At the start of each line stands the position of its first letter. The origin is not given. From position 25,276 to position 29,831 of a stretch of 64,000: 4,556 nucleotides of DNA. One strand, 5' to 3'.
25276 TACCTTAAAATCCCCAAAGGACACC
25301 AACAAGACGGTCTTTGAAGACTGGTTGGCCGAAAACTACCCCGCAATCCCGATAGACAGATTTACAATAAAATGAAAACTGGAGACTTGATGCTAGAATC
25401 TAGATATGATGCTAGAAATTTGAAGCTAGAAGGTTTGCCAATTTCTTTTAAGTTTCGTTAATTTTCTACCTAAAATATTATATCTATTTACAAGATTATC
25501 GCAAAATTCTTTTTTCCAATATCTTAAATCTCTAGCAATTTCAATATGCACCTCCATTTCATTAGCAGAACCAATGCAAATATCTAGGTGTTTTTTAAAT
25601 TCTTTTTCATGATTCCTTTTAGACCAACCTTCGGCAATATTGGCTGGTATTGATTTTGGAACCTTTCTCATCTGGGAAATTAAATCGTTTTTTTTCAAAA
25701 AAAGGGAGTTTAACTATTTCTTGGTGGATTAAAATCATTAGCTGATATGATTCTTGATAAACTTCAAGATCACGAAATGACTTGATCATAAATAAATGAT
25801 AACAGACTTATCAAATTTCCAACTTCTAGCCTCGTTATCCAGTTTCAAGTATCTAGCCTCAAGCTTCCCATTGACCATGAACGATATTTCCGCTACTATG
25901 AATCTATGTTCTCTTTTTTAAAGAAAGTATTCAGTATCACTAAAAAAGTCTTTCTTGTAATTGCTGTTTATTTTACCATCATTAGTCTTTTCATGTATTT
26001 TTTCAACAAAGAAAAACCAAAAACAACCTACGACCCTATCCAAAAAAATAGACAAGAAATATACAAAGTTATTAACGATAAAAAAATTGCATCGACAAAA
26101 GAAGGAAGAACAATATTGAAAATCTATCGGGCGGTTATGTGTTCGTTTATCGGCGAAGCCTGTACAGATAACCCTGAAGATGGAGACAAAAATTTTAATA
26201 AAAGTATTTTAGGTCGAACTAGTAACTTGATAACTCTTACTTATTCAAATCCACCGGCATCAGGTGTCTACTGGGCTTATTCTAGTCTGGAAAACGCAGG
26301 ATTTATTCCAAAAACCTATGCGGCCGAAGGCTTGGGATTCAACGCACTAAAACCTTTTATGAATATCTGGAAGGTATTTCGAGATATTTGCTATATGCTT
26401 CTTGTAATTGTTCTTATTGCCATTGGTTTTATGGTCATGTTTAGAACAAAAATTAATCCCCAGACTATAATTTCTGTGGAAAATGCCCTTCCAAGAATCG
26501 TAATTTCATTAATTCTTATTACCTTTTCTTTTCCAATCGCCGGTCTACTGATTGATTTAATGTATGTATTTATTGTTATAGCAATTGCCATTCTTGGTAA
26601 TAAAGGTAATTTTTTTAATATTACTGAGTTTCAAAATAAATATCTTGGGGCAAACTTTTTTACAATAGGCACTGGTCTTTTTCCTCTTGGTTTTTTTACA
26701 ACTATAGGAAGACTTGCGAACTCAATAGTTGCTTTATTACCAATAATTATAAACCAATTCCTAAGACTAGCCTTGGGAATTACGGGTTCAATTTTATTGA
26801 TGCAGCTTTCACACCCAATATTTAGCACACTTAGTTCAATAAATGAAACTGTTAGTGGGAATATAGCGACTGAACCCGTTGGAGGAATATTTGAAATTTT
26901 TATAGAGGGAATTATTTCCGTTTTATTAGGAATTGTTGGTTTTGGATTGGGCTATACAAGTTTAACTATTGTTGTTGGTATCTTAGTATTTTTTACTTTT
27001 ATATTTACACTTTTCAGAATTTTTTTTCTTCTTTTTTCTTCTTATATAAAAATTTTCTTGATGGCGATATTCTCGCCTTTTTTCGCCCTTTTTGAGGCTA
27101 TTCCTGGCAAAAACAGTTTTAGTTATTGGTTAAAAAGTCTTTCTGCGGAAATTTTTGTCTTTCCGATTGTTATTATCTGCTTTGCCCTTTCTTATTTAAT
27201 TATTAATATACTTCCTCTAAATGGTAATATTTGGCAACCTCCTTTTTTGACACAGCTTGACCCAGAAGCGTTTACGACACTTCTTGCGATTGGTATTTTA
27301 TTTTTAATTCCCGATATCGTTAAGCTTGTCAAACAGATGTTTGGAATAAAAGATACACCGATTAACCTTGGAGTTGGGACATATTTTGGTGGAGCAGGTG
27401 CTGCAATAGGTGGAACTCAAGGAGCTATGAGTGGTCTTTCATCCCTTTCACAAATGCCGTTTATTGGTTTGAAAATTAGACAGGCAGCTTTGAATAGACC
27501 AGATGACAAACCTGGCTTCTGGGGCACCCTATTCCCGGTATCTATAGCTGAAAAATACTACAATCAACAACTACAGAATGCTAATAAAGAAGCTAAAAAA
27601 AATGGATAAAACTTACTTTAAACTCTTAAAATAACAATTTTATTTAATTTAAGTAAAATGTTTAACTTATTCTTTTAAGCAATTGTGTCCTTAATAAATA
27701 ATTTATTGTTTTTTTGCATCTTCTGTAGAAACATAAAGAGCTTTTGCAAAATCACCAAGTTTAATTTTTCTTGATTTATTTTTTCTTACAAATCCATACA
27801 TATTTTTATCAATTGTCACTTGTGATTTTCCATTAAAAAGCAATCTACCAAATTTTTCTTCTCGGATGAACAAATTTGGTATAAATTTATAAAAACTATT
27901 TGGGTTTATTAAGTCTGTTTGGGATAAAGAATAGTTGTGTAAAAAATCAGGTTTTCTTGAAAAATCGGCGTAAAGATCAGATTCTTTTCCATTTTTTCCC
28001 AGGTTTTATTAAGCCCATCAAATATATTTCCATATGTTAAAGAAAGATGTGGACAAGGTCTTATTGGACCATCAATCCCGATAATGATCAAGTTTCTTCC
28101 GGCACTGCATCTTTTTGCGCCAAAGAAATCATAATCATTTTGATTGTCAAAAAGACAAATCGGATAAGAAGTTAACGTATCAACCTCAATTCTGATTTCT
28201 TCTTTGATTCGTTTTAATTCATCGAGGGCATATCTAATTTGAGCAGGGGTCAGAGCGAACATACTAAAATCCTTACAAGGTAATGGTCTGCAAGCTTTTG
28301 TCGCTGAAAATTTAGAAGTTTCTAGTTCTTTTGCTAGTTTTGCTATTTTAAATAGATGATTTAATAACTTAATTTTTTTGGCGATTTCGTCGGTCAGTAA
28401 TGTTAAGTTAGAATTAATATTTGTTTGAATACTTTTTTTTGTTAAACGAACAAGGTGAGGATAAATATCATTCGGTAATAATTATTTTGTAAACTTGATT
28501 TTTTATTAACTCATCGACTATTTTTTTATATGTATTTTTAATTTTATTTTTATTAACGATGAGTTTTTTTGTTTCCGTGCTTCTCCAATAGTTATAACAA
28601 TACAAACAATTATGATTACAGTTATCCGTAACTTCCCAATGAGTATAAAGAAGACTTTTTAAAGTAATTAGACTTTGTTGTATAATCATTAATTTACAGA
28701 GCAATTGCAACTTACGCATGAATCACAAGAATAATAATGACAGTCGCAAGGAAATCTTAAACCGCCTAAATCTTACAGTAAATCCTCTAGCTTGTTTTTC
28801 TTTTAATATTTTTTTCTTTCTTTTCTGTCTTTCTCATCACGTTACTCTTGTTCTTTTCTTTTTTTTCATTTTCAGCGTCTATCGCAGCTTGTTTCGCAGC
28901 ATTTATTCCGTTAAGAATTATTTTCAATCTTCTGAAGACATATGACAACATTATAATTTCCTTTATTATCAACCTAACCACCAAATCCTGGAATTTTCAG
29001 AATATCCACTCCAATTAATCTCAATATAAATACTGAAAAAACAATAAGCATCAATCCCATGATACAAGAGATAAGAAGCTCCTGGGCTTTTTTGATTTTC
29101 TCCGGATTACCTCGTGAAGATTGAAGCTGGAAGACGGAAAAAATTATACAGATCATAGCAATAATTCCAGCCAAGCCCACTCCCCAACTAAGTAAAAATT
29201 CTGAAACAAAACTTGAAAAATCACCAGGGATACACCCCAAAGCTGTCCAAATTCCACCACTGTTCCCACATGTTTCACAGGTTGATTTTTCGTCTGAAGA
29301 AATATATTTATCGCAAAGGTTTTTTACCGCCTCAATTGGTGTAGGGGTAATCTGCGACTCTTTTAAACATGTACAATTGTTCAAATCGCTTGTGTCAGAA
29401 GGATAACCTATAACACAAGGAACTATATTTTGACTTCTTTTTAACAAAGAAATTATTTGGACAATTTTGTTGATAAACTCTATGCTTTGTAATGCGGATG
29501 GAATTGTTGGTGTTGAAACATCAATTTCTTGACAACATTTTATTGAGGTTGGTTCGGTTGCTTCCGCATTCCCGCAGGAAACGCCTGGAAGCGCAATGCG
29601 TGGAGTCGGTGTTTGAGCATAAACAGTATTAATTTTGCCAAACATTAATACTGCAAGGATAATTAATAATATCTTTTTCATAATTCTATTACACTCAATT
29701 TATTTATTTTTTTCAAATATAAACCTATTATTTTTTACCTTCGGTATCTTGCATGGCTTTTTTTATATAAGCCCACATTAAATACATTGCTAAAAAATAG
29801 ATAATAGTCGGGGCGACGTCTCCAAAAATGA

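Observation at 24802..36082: Two hairpin-element families occur both 'occupied' by a four-helix-bundle (Avd / 23S-IVS family) gene and 'empty'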

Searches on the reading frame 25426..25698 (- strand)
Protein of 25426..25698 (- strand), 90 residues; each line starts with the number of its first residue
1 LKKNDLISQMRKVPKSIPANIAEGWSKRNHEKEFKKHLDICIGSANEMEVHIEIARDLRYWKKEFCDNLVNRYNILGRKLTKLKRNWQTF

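Call 7: search_protein_families(library=pfam, proteins=[window:25426-25698:-], max_evalue=0.01)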
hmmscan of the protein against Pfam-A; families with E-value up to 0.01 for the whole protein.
window:25426-25698:- (90 aa): 1 family
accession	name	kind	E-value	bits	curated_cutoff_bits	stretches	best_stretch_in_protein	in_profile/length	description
PF05635.17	23S_rRNA_IVP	-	3.3e-19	69.5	33.8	1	3-81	28-105/106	23S rRNA-intervening sequence protein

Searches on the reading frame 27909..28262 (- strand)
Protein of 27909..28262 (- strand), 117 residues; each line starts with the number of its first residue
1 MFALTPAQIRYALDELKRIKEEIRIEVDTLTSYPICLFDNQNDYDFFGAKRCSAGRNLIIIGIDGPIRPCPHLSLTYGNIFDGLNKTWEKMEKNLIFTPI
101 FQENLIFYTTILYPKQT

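Call 100: search_protein_families(library=pfam, proteins=[window:27909-28262:-], max_evalue=0.001)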
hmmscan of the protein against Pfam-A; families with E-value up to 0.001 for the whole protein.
window:27909-28262:- (117 aa): 0 families

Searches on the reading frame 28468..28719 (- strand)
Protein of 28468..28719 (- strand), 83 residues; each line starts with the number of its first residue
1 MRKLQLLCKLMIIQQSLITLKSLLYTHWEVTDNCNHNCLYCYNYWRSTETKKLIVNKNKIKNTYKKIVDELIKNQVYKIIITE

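Call 100: search_protein_families(library=pfam, proteins=[window:28468-28719:-], max_evalue=0.001)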
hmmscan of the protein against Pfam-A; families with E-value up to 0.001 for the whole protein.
window:28468-28719:- (83 aa): 1 family
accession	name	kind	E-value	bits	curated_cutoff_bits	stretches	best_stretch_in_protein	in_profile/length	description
PF04055.27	Radical_SAM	-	2e-05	25.2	29.5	1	29-81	2-51/166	Radical SAM superfamily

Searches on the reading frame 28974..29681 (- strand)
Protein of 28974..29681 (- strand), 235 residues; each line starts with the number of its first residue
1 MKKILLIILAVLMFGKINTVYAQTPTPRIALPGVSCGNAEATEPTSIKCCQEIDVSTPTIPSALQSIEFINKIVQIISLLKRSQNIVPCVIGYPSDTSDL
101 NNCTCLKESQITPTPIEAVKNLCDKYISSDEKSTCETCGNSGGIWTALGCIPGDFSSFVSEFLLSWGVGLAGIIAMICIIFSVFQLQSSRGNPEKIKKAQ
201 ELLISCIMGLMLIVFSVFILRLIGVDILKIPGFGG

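Call 100: search_protein_families(library=pfam, proteins=[window:28974-29681:-], max_evalue=0.001)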
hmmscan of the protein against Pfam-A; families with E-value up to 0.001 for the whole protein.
window:28974-29681:- (235 aa): 1 family
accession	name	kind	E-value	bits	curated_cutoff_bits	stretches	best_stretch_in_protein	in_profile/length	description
PF18895.5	T4SS_pilin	-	4.1e-06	27.2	26.6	1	165-222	14-70/71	Type IV secretion system pilin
